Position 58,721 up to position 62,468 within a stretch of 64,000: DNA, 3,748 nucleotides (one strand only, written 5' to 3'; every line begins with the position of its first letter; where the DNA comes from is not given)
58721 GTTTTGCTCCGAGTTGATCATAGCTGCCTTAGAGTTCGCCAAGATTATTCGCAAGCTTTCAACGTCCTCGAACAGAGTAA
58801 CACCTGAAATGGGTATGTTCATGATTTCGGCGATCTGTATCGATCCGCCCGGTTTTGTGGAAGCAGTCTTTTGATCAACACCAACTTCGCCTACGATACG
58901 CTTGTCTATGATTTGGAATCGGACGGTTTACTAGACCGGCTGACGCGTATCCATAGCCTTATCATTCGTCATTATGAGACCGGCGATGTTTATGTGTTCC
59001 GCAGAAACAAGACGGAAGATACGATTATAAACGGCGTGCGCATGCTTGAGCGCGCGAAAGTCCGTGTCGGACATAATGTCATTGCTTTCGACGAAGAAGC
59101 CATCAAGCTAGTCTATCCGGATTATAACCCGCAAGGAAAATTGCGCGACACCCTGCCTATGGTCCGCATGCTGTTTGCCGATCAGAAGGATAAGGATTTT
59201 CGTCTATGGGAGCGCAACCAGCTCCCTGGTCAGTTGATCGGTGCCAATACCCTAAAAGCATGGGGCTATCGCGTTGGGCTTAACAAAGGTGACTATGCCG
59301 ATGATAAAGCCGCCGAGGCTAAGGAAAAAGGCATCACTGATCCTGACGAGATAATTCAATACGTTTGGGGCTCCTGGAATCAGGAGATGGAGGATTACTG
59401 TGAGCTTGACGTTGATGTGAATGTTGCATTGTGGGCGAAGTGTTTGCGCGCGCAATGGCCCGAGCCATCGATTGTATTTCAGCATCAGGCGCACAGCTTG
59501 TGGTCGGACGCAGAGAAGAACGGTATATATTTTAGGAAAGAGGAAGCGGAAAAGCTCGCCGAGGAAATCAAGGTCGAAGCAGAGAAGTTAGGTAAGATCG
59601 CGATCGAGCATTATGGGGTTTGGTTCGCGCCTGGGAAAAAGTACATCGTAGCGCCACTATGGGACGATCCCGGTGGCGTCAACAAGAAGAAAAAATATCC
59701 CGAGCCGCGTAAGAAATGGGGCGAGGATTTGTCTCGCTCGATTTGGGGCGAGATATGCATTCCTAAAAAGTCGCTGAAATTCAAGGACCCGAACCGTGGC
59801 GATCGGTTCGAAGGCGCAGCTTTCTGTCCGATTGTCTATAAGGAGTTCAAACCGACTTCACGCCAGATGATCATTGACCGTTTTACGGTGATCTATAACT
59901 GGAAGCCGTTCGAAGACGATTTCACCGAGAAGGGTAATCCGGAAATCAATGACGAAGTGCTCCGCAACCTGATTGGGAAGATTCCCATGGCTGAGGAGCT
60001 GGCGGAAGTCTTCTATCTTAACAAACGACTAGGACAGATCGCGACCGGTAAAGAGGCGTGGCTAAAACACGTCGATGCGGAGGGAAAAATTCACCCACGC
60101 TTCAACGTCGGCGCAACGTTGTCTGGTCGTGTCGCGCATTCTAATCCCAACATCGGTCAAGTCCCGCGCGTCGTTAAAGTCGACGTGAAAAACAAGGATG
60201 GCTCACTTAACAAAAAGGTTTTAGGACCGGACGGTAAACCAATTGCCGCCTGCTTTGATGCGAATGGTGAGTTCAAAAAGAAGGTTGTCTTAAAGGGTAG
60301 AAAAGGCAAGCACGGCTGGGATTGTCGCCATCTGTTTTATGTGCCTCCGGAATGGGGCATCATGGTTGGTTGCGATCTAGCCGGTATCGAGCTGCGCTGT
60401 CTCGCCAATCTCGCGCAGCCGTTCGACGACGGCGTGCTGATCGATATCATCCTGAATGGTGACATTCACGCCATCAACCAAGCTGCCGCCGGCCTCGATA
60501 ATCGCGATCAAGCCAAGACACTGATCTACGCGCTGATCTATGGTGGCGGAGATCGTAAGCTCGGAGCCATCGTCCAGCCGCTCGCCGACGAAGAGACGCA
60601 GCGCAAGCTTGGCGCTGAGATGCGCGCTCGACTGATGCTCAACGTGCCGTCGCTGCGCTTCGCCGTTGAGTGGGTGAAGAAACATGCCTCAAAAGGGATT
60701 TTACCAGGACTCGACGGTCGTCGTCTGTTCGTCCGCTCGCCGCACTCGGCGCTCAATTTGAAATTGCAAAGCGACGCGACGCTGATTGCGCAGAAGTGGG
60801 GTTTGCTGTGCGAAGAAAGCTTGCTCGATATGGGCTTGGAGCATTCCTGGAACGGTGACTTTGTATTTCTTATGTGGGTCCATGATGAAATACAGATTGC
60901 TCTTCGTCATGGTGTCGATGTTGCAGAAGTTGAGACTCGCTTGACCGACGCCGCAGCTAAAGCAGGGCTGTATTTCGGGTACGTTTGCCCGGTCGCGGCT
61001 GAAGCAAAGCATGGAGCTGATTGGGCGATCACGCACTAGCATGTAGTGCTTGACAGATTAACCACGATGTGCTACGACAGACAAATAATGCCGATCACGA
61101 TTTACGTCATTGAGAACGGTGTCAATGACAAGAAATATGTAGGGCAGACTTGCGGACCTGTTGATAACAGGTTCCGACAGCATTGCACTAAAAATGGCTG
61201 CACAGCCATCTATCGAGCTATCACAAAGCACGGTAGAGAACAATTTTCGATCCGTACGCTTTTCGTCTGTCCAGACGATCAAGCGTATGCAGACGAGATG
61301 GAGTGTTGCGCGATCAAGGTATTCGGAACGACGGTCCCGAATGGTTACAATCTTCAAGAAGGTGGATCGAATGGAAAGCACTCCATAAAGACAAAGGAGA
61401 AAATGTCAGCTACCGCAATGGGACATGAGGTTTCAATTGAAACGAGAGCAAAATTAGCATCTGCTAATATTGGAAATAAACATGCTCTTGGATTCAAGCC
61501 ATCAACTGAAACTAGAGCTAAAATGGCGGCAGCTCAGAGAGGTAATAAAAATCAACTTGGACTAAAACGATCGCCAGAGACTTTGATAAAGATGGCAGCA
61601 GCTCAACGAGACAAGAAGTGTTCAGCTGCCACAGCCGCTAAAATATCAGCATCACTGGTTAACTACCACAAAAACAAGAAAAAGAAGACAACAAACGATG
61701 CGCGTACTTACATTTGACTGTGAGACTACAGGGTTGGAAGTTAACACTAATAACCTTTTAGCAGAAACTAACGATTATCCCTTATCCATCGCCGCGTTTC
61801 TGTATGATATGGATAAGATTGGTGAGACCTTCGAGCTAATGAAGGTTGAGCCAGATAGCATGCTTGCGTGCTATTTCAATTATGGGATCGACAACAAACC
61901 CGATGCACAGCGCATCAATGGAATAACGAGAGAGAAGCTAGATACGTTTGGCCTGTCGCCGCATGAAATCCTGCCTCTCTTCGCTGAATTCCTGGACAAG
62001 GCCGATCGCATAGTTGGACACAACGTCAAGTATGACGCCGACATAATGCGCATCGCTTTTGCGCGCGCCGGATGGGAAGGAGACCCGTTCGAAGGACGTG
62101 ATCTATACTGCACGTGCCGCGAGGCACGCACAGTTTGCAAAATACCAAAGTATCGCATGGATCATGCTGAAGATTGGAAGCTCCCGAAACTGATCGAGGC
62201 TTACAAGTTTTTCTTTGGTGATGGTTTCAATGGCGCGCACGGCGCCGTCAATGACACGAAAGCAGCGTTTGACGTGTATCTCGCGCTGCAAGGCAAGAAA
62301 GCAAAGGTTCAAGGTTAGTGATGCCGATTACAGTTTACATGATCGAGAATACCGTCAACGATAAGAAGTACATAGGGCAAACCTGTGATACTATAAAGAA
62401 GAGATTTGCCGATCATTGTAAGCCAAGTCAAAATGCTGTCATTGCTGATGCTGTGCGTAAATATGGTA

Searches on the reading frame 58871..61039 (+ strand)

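Call 12: search_protein_families(library=phrogs, proteins=[window:58871-61039:+], max_evalue=0.0001)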
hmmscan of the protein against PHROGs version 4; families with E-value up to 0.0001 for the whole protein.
window:58871-61039:+ (722 aa): 5 families
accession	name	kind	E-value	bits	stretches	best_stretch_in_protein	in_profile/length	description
phrog_17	-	DNA, RNA and nucleotide metabolism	1e-103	349.5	1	7-719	669-1231/1445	DNA polymerase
phrog_15971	-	DNA, RNA and nucleotide metabolism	1e-74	253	2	484-722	153-376/376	DNA polymerase I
phrog_6375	-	DNA, RNA and nucleotide metabolism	5.7e-17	63.3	1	557-722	2-204/204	DNA polymerase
phrog_8888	-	DNA, RNA and nucleotide metabolism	2e-10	42.2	1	498-678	13-192/295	DNA polymerase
phrog_403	-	DNA, RNA and nucleotide metabolism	3.6e-09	37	1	48-194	127-249/321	DNA polymerase exonuclease subunit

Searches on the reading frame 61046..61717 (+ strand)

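Call 12: search_protein_families(library=phrogs, proteins=[window:61046-61717:+], max_evalue=0.0001)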
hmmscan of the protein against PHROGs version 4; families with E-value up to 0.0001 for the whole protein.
window:61046-61717:+ (223 aa): 4 families
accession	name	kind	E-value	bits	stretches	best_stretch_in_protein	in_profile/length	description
phrog_314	-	DNA, RNA and nucleotide metabolism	2e-30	107.3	1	18-217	180-382/574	homing endonuclease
phrog_7168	-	DNA, RNA and nucleotide metabolism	4.1e-22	79.9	1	18-143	3-134/284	homing endonuclease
phrog_19446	-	DNA, RNA and nucleotide metabolism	1.4e-10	42.2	1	18-161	3-146/254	homing endonuclease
phrog_5123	-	DNA, RNA and nucleotide metabolism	1.8e-09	38.7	1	17-124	2-110/152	homing endonuclease with GIY-YIG motif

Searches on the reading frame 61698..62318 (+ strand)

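Call 12: search_protein_families(library=phrogs, proteins=[window:61698-62318:+], max_evalue=0.0001)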
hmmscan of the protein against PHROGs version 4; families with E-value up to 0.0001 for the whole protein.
window:61698-62318:+ (206 aa): 3 families
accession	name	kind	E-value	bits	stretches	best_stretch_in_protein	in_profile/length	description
phrog_192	-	DNA, RNA and nucleotide metabolism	3.3e-28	100.1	1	1-201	106-274/397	DNA polymerase exonuclease subunit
phrog_17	-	DNA, RNA and nucleotide metabolism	3.3e-06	26.3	1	1-129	670-751/1445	DNA polymerase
phrog_403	-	DNA, RNA and nucleotide metabolism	3.5e-05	23.9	0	1-141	65-182/321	DNA polymerase exonuclease subunit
